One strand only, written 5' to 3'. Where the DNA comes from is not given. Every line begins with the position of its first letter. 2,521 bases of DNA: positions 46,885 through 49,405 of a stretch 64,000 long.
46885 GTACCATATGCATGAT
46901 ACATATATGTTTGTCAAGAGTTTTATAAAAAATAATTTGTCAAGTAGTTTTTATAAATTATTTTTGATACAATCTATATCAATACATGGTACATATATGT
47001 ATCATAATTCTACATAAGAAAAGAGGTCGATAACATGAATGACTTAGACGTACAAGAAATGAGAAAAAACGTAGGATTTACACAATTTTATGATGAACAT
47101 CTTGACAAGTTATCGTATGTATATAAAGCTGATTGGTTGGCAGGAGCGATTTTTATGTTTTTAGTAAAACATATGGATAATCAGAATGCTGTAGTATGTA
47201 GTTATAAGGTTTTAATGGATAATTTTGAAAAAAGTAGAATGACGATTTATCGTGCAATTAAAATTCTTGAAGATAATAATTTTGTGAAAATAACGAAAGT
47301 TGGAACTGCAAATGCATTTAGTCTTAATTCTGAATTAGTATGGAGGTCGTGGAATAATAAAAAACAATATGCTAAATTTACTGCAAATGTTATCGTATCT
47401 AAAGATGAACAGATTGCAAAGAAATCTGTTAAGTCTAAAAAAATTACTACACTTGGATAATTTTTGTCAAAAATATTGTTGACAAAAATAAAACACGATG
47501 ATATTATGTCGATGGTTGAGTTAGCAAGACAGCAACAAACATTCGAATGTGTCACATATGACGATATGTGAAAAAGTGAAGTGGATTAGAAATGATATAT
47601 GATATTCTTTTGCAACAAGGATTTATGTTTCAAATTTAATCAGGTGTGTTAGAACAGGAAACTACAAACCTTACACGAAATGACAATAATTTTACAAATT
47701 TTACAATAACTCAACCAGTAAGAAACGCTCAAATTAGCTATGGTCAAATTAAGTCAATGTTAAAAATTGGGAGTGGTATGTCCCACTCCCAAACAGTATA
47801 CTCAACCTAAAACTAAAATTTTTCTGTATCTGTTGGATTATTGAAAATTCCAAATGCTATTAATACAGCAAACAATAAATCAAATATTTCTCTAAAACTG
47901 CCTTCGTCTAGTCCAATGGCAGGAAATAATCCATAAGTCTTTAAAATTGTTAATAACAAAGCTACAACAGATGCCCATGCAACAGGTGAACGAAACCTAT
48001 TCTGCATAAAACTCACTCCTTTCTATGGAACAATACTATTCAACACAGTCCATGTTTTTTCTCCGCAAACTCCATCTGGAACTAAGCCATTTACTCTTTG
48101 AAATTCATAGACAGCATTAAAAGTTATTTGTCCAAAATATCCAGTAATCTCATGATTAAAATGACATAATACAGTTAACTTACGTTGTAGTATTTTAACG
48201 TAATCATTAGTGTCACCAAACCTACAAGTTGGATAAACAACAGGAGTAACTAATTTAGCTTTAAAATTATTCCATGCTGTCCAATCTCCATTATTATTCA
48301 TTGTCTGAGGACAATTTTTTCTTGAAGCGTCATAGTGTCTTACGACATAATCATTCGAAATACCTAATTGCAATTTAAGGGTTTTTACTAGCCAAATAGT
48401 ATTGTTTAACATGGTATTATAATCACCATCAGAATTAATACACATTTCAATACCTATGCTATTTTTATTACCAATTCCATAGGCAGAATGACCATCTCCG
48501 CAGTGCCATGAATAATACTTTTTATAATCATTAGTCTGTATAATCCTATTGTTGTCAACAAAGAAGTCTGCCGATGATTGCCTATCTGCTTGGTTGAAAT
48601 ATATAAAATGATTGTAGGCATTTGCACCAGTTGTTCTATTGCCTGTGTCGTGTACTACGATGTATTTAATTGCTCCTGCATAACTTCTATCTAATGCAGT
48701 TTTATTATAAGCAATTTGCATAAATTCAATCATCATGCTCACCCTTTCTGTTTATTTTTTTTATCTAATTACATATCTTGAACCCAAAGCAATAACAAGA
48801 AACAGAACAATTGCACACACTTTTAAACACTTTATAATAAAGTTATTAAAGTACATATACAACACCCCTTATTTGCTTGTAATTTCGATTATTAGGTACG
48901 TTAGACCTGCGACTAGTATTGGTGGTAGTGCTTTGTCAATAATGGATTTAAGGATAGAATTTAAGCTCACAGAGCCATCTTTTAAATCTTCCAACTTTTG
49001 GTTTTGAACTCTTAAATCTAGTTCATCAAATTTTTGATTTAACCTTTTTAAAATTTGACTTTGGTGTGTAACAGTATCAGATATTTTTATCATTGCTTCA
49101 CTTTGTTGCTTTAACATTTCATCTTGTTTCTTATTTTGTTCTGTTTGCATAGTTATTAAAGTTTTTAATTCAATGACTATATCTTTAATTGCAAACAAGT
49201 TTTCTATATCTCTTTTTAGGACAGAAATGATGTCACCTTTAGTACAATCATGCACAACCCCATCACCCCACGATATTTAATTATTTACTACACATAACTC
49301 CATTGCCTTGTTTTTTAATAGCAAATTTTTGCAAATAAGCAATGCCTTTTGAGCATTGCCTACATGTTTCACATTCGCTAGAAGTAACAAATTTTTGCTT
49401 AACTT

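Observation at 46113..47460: Plasmid-type replicon (RepA_N protein, palindrome/iteron cluster, RepL) inside a phage that also encodes its own replisome: phage-plasmid signature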

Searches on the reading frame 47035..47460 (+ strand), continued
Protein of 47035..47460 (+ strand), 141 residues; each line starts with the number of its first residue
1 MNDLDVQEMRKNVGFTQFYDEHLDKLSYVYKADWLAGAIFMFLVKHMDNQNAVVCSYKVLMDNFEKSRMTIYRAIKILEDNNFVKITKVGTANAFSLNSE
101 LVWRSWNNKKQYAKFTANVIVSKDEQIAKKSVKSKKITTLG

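Call 67: search_dna_similar(query=window:47035-47460:+, collection=plasmids, mode=protein, max_rows=45, max_evalue=0.001, rows=spread)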
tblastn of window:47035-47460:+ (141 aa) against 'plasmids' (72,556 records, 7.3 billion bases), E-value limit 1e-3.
Records with a match: 376; places in all: 398; records where one place covers at least 80% of the query: 183.
Best place of each record, by identity: <60% 376.
By first word of the organism name: Escherichia 102; Pseudomonas 58; Bacillus 33; Klebsiella 23; Salmonella 16; Paracoccus 14; Arsenophonus 11; Aeromonas 10; Priestia 9; uncultured 9; and 43 more.
By predicted mobility (MOB-suite, as given by PLSDB): non-mobilizable 180; mobilizable 129; conjugative 67.
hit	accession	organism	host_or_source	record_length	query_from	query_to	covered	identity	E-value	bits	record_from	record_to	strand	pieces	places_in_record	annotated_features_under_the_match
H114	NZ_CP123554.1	Arsenophonus nasoniae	Nasonia vitripennis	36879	4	134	93%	40.3%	1e-25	107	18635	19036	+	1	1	replication/maintenance protein RepL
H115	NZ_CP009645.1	Bacillus pseudomycoides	-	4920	12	125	81%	43.9%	3e-27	112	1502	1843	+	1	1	replication/maintenance protein RepL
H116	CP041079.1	Bacillus tropicus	Oryctes gigas,whole organism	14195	10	125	82%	43.1%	9e-29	116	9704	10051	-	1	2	replication protein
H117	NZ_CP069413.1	Priestia megaterium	Homo sapiens,Pure culture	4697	7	125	84%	41.2%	3e-27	112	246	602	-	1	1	replication/maintenance protein RepL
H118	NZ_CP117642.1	Escherichia albertii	Grus grus,whole organism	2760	7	126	85%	39.7%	5e-21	94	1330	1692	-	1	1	replication/maintenance protein RepL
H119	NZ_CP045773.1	Bacillus paranthracis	food,mac and cheese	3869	10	125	82%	40.5%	1e-26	110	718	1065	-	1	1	record has no annotation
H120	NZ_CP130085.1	Salmonella enterica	Gallbladder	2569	3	126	88%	37.1%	2e-18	87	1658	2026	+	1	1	replication/maintenance protein RepL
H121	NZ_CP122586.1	Klebsiella pneumoniae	Homo sapiens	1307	11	136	89%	35.4%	2e-18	86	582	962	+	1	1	helix-turn-helix domain-containing protein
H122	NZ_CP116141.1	Escherichia coli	whole organism,ICU patient oral swab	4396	12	136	89%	34.1%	2e-17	84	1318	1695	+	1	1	replication/maintenance protein RepL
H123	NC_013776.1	Selenomonas ruminantium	-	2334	30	126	69%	43.3%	3e-19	89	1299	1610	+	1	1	replication/maintenance protein RepL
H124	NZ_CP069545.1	Escherichia coli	Homo sapiens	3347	12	126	82%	36.2%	1e-16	82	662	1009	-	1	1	replication/maintenance protein RepL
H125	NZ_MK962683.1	Aeromonas sp.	-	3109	12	126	82%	36.2%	2e-16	81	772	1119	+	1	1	replication/maintenance protein RepL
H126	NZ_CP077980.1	Pseudomonas aeruginosa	Homo sapiens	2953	7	130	88%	33.3%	6e-13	71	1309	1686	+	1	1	RepA plasmid replication protein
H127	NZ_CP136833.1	Citrobacter koseri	Homo sapiens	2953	7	130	88%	33.3%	6e-13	71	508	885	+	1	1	RepA plasmid replication protein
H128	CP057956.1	Escherichia coli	culture,Pooled cattle faecal samples ...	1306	7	130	88%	33.3%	2e-11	67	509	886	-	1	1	helix-turn-helix domain-containing protein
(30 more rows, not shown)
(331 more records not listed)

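Call 75: search_protein_representatives(protein=window:47035-47460:+)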
Query: 141 residues. Proteins with E-value up to 0.001 (for the whole library): 849; up to 1e-10: 359; up to 1e-30: 2. The best 150 are listed.
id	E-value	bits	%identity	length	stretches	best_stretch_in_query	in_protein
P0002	7.4e-87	304.2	100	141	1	1-141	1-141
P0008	5.7e-32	126.7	50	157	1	8-126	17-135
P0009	2.2e-30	121.6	43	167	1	3-127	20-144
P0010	7.6e-29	116.6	46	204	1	8-127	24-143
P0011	1.9e-28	115.3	43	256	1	4-140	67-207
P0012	6.8e-28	113.5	44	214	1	10-128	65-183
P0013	9.9e-28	113.0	41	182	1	6-126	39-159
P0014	1.2e-27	112.7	44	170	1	5-126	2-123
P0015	1.7e-27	112.2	48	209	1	10-135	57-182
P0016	4.6e-27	110.8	38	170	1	4-131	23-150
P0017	7.9e-27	110.0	40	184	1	7-126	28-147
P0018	1.1e-25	106.4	45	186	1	7-137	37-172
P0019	1.4e-25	106.0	45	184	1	15-131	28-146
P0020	1.5e-25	105.9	43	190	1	5-138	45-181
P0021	2.0e-25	105.5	44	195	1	7-126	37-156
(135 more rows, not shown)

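Call 77: predict_structure(alignment_id=A1)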
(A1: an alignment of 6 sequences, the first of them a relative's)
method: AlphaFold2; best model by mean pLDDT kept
length: 141 residues; sequences in the alignment: 6
mean_pLDDT: 72.0   pTM: 0.66
mean pLDDT of the five models: 72.0, 71.1, 69.1, 65.7, 65.3
residues with pLDDT >= 90: 37; 70-90: 52; 50-70: 18; < 50: 34
segments of 3 or more residues with pLDDT < 50: 1-11, 107-116, 129-141
pLDDT, mean of each block of 10 residues (from residue 1): 45 67 83 93 83 86 94 95 88 85 59 45 56 36 35
secondary structure, 60 per line:
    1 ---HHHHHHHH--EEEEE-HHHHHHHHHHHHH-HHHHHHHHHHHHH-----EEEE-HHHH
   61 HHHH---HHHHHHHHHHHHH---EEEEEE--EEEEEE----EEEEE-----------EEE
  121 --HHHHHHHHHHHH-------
elements in order: H4-11 E14-18 H20-32 H34-46 E52-55 H57-64 H68-80 E84-89 E92-97 E102-106 E118-120 H123-134

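Call 79: search_protein_families(library=pfam, alignment_id=A2, max_evalue=0.001)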
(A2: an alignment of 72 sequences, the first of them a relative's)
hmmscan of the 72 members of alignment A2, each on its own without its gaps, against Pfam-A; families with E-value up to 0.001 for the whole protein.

A. member 1, P0002 (141 aa): 2 families
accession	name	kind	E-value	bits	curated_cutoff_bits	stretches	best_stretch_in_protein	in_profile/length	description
PF13730.12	HTH_36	-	3.4e-05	24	25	1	38-83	9-54/55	Helix-turn-helix domain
PF05732.17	RepL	-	6e-05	23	20.3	1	39-113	60-131/164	Firmicute plasmid replication protein (RepL)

B. families by the number of members that match (of 72 scanned): 18 families
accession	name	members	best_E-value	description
PF05732.17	RepL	63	2.6e-10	Firmicute plasmid replication protein (RepL)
PF13730.12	HTH_36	31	2e-09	Helix-turn-helix domain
PF08279.18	HTH_11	15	5.8e-07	HTH domain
PF12802.13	MarR_2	13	3.4e-06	MarR family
PF13545.12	HTH_Crp_2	7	1.7e-05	Crp-like helix-turn-helix domain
PF13412.12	HTH_24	6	6.5e-05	Winged helix-turn-helix DNA-binding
PF24034.1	DUF7343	4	0.00021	Domain of unknown function (DUF7343)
PF25213.1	HVO_A0261_N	3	7.5e-05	HVO_A0261 N-terminal domain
PF01475.25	FUR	2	5e-05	Ferric uptake regulator family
PF01978.25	TrmB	2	5.4e-05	Sugar-specific transcriptional regulator TrmB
PF01047.28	MarR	1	1.7e-05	MarR family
PF25304.1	WH_eIF2D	1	0.00031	eIF2D winged helix domain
PF21248.3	SoFic-like_C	1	0.00035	Protein adenylyltransferase SoFic-like, C-terminal domain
PF09170.16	STN1_2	1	0.00048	CST, complex subunit STN1, C terminal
PF18363.6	PI_PP_I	1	0.00056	Phosphoinositide phosphatase insertion domain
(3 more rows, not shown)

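Call 86: find_related_loci(query=A1, collection=viral_contigs, flank=8000)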
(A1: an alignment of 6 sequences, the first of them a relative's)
Query A1 (141 aa) in viral_contigs; peptide patterns used: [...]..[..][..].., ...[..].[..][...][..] (x = any residue, [..] = any of these).
55 stretches matched a pattern, but none encodes a relative of the query by tblastn (E <= 1e-3).

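Call 87: get_annotated_region(hit=H49, flank=5000)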
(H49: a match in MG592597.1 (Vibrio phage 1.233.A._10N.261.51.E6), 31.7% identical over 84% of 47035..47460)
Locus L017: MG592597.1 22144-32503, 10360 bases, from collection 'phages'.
description: Vibrio phage 1.233.A._10N.261.51.E6, partial genome.
organism: Vibrio phage 1.233.A._10N.261.51.E6 (NCBI taxid 1881229)
taxonomy: Viruses; Duplodnaviria; Heunggongvirae; Uroviricota; Caudoviricetes
host: Vibrio breoganii; source: iron chloride precipitation of 0.2um-filtered seawater, resuspended in oxalate solution; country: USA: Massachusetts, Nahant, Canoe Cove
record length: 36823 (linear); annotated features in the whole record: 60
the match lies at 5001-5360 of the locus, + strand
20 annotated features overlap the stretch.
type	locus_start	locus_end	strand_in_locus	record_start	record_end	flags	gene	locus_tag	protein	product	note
CDS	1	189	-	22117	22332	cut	-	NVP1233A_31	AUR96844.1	hypothetical protein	NVP1233A_31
CDS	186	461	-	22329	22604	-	-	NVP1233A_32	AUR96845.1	hypothetical protein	NVP1233A_32; tara_best_match:OM-RGC.v1.026609976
CDS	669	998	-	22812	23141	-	-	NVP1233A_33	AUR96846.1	hypothetical protein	NVP1233A_33; tara_best_match:OM-RGC.v1.026198128; cvp_best_match:RF_PEP_399528346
CDS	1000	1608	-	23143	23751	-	-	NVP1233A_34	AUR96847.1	ERF superfamily protein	NVP1233A_34; aclame_best_match:protein:proph:181234; tara_best_match:OM-RGC.v1.016148984; ...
CDS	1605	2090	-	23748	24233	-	-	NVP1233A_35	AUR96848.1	HNH nuclease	NVP1233A_35; InterPro:IPR003615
CDS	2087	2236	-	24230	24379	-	-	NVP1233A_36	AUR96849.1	hypothetical protein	NVP1233A_36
CDS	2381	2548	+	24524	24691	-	-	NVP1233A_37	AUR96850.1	hypothetical protein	NVP1233A_37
CDS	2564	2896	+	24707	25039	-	-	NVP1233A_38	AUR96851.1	NTP pyrophosphohydrolase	NVP1233A_38; aclame_best_match:protein:vir:99253; tara_best_match:OM-RGC.v1.030530205; cvp_best_match:RF_PEP_423261940; ...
CDS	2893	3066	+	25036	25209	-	-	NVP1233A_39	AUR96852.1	TMhelix containing protein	NVP1233A_39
CDS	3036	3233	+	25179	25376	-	-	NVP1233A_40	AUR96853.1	hypothetical protein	NVP1233A_40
CDS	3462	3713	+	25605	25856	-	-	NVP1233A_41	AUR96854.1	hypothetical protein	NVP1233A_41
CDS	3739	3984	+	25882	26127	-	-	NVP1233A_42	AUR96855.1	hypothetical protein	NVP1233A_42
CDS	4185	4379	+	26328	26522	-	-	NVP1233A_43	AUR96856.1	hypothetical protein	NVP1233A_43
CDS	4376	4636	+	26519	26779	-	-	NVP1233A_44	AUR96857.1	hypothetical protein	NVP1233A_44; cvp_best_match:RF_PEP_169257173; egg:ENOG41122V3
CDS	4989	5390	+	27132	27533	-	-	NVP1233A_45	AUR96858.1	replication protein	NVP1233A_45; aclame_best_match:protein:plasmid:15832; tara_best_match:OM-RGC.v1.021132365; InterPro:IPR011991; ...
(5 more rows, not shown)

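Call 88: find_related_loci(query=A1, collection=genome_contigs, flank=8000)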
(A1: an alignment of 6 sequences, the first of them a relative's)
Query A1 (141 aa) in genome_contigs; peptide patterns used: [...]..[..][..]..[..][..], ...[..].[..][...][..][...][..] (x = any residue, [..] = any of these).
24 stretches matched a pattern; 7 encode a relative of the query (tblastn E <= 1e-3); 7 distinct loci.
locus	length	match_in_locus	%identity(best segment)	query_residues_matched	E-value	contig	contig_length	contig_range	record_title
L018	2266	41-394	44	8-125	3e-35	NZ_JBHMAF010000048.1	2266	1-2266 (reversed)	Ectobacillus funiculus strain JCM 11201 GCM70008925_117, whole genome shotgun sequence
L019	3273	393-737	43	11-125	8e-34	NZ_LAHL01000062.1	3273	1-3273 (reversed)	Domibacillus robiginosus strain WS 4628 DSM25058_1_trimmed_contig_62, whole genome shotgun sequence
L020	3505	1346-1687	45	12-125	1e-33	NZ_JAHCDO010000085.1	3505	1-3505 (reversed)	Bacillus pfraonensis strain 70b plasmid unnamed2, whole genome shotgun sequence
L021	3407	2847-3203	42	7-125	7e-33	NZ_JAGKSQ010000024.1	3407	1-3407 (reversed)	Halalkalibacter suaedae strain YZJH907-2 Scaffold24_1, whole genome shotgun sequence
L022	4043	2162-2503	43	12-125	7e-32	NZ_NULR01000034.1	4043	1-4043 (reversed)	Bacillus cereus strain AFS041003 AFS041003_64_F12_Contig34_140404, whole genome shotgun sequence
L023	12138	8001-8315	41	19-123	5e-27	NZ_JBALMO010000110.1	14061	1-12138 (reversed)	Bacillus sp. JJ722 JJ-722_contig_114, whole genome shotgun sequence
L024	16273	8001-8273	45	36-126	2e-23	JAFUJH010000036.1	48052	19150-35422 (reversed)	MAG: Ruminococcus sp. isolate RGIG4546 Roe_deer_Rectum-2__c218923, whole genome shotgun sequence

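Call 99: search_protein_families(library=pfam, proteins=[L024:8432-9307:+, L024:9366-10880:-, L024:10939-12123:+, L024:12537-14084:-, L024:3939-5513:-, L024:2749-3885:-, L024:1432-2568:-, L024:695-1438:-, L024:15261-16241:-, L024:5997-6437:+], max_evalue=0.001)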
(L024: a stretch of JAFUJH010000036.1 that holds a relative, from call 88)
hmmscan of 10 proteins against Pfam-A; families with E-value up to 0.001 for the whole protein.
L024:8432-9307:+ (291 aa): 1 family
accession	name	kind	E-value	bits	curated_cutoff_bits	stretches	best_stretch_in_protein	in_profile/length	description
PF08378.17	NERD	-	2.7e-26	92.7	22.1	1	103-218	2-111/111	Nuclease-related domain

L024:9366-10880:- (504 aa): 11 families
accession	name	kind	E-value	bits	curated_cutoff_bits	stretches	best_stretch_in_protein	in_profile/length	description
PF05958.17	tRNA_U5-meth_tr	-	1.7e-21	77.1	23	1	54-412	2-357/357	tRNA (Uracil-5-)-methyltransferase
PF03602.21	Cons_hypoth95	-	4.2e-09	36.8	24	1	263-376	39-159/182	Conserved hypothetical protein 95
PF13847.12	Methyltransf_31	-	3.3e-08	33.8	27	1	264-372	2-113/145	Methyltransferase domain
PF02475.24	TRM5-TYW2_MTfase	-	1.2e-06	29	28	1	259-325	29-99/164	TRM5/TYW2 methyltransferase domain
PF09445.16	Methyltransf_15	-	1.2e-06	28.6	22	1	268-349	3-85/165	RNA cap guanine-N2 methyltransferase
PF00398.26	RrnaAD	-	1.5e-05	24.7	24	1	241-307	6-72/263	Ribosomal RNA adenine dimethylase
PF05175.20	MTS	-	4.7e-05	23.5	23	1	261-327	25-95/170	Methyltransferase small domain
PF13649.12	Methyltransf_25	-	7.7e-05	23.8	27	1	269-325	1-58/97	Methyltransferase domain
PF01555.25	N6_N4_Mtase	-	0.00012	22.6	26.7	1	264-304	180-220/221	DNA methylase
PF01135.25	PCMT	-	0.00038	20.7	20.3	1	253-326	61-137/210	Protein-L-isoaspartate(D-aspartate) O-methyltransferase (PCMT)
PF01170.24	UPF0020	-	0.00078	19.6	22.3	0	254-333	17-95/197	RMKL-like, methyltransferase domain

L024:10939-12123:+ (394 aa): 3 families
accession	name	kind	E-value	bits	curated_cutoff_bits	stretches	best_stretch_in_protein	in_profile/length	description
PF16403.11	Bact_surface_Ig-like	-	2.6e-12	47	27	1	313-383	3-71/71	Bacterial surface protein, Ig-like domain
PF02368.24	Big_2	-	1.3e-10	41.5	22.8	1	72-105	35-68/79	Bacterial Ig-like domain (group 2)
PF07523.18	Big_3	-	0.0001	22.9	21.2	0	317-368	4-58/68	Bacterial Ig-like domain (group 3)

L024:12537-14084:- (515 aa): 2 families
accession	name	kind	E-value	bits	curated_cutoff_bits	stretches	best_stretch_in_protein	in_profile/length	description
PF01471.23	PG_binding_1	-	1.8e-36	124.6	23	2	329-387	2-57/57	Putative peptidoglycan binding domain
PF01497.23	Peripla_BP_2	-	9.4e-05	22.4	27.5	1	48-274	1-233/235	Periplasmic binding protein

L024:3939-5513:- (524 aa): 0 families

L024:2749-3885:- (378 aa): 1 family
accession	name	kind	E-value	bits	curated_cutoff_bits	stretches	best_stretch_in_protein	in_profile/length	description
PF13306.12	LRR_5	-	9.2e-08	32.5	27.7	1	254-339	17-100/127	BspA type Leucine rich repeat region (6 copies)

L024:1432-2568:- (378 aa): 1 family
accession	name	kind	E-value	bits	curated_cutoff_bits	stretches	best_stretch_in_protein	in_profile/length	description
PF00145.23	DNA_methylase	-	1.1e-70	239.1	22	1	4-342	2-322/324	C-5 cytosine-specific DNA methylase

L024:695-1438:- (247 aa): 1 family
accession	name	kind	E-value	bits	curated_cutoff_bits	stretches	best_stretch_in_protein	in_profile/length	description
PF14511.12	RE_EcoO109I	-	3.8e-60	203.5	22.5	1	15-203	2-195/198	Type II restriction endonuclease EcoO109I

L024:15261-16241:- (326 aa): 2 families
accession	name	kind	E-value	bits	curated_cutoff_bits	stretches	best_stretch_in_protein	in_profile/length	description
PF06071.19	YchF-GTPase_C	-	2.6e-40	136.9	27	1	242-325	1-84/84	Protein of unknown function (DUF933)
PF01926.29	MMR_HSR1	-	5.6e-07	30.1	21.9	1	26-69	46-86/113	50S ribosome-binding GTPase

L024:5997-6437:+ (146 aa): 1 family
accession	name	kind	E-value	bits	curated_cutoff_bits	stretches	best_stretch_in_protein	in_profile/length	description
PF21983.2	NikA-like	-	7.1e-05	23.3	27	1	11-52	8-49/72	Mobilization protein NikA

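Call 116: list_cluster_members(proteins=[P0002, P0001])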
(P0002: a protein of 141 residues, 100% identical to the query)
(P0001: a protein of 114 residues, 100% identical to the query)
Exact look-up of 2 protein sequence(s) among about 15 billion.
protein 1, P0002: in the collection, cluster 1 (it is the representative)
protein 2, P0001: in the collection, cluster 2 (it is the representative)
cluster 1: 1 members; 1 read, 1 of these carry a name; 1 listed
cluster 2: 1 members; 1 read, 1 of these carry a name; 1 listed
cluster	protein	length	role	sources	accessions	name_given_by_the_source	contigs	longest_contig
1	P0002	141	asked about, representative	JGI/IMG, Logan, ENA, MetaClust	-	\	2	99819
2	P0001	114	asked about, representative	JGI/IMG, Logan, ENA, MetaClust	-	\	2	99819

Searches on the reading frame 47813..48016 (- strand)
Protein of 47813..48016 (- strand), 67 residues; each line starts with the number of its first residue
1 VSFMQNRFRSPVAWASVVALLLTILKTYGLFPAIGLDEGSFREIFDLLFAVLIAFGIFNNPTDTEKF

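Call 100: search_protein_families(library=pfam, max_evalue=0.01, proteins=[window:47813-48016:-])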
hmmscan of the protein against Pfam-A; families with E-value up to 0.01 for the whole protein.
window:47813-48016:- (67 aa): 2 families
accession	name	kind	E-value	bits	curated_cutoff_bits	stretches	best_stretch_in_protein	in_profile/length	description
PF04531.18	Phage_holin_1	-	0.0024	18.8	22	1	7-62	6-65/82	Bacteriophage holin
PF06146.17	PsiE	-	0.0031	18.1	23.9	1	13-60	14-60/122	Phosphate-starvation-inducible E family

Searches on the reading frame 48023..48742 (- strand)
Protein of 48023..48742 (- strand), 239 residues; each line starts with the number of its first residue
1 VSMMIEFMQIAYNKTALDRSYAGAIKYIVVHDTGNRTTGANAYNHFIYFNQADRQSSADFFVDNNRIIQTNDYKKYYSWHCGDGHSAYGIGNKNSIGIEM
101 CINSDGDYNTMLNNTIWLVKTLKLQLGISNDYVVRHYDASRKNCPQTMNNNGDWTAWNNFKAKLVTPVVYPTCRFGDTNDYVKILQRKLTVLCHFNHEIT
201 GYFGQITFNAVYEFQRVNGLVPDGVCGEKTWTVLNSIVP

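Call 100: search_protein_families(library=pfam, max_evalue=0.01, proteins=[window:48023-48742:-])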
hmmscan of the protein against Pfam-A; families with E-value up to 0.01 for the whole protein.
window:48023-48742:- (239 aa): 2 families
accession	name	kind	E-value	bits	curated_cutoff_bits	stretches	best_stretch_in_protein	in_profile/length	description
PF01510.30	Amidase_2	-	2.9e-21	76.6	26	1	24-146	4-130/131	N-acetylmuramoyl-L-alanine amidase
PF01471.23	PG_binding_1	-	6.8e-14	52.2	23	1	180-234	3-57/57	Putative peptidoglycan binding domain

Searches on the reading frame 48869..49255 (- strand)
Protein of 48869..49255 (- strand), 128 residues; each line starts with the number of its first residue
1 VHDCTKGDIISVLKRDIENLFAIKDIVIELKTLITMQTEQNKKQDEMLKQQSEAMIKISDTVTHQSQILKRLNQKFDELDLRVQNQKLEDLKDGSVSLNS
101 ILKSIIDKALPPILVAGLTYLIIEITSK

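Call 100: search_protein_families(library=pfam, max_evalue=0.01, proteins=[window:48869-49255:-])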
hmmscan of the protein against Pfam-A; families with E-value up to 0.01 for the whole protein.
window:48869-49255:- (128 aa): 1 family
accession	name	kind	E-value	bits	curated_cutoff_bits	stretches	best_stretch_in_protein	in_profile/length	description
PF04356.17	DUF489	-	0.0048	17.4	26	1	11-118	39-146/192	Protein of unknown function (DUF489)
